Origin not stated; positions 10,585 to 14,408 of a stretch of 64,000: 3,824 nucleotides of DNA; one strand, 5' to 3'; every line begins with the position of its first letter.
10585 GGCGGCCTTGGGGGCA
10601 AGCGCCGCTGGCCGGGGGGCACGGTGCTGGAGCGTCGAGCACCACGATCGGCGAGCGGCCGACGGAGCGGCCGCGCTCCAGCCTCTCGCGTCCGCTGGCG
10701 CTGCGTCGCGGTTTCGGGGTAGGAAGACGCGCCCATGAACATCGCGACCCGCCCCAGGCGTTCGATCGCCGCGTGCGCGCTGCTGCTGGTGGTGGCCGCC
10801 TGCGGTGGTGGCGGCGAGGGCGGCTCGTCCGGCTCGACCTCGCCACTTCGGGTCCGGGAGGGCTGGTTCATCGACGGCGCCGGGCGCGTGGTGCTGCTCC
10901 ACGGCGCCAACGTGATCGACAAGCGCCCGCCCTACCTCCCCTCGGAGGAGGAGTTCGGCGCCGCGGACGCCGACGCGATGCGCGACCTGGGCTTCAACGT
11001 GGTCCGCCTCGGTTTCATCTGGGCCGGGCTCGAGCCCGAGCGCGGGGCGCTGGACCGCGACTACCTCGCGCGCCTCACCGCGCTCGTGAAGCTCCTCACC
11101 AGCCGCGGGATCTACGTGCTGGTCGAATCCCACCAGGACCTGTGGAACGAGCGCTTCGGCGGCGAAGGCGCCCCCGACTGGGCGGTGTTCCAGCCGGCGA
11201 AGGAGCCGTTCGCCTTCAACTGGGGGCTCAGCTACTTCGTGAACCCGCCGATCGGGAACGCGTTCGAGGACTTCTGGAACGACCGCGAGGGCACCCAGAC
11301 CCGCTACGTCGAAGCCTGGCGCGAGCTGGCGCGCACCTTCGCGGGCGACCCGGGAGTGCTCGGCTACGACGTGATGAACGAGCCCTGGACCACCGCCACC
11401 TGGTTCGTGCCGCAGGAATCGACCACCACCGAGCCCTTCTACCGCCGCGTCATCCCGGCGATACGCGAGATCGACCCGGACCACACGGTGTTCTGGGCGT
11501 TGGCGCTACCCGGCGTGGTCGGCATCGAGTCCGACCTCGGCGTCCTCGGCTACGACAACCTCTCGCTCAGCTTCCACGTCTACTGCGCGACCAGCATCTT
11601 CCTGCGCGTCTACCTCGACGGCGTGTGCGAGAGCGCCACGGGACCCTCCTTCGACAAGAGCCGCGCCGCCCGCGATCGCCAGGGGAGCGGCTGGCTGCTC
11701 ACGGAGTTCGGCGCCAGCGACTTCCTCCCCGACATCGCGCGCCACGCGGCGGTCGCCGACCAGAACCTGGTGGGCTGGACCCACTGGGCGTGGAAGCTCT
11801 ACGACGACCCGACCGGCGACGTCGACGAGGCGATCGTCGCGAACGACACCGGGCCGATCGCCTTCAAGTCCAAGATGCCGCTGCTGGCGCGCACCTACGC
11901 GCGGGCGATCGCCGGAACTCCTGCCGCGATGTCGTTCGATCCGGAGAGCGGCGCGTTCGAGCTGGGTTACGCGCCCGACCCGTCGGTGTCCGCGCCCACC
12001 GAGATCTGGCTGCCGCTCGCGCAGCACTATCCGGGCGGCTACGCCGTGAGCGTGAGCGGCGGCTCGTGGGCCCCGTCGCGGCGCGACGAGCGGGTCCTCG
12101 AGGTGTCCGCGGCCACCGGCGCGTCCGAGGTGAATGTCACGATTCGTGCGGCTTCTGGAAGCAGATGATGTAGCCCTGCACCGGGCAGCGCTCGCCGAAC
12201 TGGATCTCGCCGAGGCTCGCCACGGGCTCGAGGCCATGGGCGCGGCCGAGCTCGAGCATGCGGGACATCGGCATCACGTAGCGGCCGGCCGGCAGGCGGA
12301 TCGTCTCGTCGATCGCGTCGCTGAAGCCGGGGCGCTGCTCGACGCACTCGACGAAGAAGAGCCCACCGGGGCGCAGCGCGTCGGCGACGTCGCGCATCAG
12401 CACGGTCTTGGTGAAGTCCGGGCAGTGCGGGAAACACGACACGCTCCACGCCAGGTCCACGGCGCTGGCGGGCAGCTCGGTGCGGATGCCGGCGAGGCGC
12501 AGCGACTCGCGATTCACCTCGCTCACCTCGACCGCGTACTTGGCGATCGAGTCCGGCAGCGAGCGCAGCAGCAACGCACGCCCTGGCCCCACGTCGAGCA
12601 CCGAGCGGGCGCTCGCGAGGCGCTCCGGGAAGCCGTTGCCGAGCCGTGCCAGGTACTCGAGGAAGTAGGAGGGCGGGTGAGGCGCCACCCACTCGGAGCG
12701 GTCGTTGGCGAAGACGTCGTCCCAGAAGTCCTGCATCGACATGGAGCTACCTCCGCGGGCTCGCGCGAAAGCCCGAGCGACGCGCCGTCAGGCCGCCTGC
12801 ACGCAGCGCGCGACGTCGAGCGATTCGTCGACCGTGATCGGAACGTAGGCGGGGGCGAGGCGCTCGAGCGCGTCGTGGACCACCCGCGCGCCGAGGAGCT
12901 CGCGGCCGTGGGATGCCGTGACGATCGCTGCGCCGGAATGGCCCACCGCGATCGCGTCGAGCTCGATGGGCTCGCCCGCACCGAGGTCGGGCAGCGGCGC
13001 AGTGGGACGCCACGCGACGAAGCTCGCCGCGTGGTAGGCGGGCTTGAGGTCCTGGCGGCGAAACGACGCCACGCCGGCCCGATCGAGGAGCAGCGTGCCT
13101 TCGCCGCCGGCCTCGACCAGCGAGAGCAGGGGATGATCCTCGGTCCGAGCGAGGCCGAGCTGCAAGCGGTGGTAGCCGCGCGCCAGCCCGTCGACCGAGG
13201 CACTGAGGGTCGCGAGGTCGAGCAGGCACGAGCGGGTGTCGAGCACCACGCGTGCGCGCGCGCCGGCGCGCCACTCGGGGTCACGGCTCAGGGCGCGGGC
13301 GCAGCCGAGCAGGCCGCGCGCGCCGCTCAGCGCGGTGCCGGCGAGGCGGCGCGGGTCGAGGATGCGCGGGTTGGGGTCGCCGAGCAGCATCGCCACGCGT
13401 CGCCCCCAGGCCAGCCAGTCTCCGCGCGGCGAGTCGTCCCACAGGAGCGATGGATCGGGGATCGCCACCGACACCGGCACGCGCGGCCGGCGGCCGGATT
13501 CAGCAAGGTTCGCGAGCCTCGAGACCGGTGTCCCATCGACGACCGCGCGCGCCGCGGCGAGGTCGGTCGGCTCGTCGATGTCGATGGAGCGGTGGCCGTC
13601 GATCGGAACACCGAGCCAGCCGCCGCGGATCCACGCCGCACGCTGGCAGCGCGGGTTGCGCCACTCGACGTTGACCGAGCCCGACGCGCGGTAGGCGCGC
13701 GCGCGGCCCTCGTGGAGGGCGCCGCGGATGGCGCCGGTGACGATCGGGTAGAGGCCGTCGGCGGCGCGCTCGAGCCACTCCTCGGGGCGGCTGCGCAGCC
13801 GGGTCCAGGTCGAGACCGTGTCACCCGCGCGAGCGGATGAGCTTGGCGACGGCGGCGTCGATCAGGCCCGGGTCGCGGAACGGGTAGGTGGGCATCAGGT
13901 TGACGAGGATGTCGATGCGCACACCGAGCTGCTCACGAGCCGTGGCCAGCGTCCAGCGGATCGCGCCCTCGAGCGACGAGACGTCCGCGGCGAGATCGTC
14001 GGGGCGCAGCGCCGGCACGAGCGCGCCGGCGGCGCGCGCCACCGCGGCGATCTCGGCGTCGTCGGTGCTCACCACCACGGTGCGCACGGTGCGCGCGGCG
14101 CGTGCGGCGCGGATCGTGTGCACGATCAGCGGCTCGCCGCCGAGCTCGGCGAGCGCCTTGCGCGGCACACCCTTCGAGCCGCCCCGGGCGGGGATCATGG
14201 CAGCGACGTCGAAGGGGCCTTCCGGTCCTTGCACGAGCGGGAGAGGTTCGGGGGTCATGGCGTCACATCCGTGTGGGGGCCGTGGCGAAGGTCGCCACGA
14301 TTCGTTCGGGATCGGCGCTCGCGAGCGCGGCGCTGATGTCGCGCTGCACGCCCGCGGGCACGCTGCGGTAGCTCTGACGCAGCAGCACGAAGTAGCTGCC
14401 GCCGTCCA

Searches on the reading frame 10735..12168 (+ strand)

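Call 69: search_protein_families(library=pfam, proteins=[window:10735-12168:+], max_evalue=0.001)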
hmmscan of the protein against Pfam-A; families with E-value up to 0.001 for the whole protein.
window:10735-12168:+ (477 aa): 3 families
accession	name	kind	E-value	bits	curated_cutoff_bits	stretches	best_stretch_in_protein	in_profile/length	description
PF00150.24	Cellulase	-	1.7e-27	97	23.5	1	77-354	25-269/272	Cellulase (glycosyl hydrolase family 5)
PF18564.7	Glyco_hydro_5_C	-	6.3e-19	68.7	22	1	386-470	1-87/87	Glycoside hydrolase family 5 C-terminal domain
PF02449.21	Glyco_hydro_42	-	7.4e-05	22.7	21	1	73-130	10-65/376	Beta-galactosidase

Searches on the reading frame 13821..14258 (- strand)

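Call 8: search_protein_families(library=pfam, proteins=[window:13821-14258:-], max_evalue=0.01)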
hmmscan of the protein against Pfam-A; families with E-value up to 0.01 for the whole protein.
window:13821-14258:- (145 aa): 3 families
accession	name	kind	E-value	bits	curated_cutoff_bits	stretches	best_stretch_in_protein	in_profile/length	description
PF02348.25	CTP_transf_3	-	3.5e-20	73.2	22.6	1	19-140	1-114/217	Cytidylyltransferase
PF12804.13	NTP_transf_3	-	1.2e-06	29.2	27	1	33-82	15-63/160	MobA-like NTP transferase domain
PF01128.25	IspD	-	0.0018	18.5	27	1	19-72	2-58/221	2-C-methyl-D-erythritol 4-phosphate cytidylyltransferase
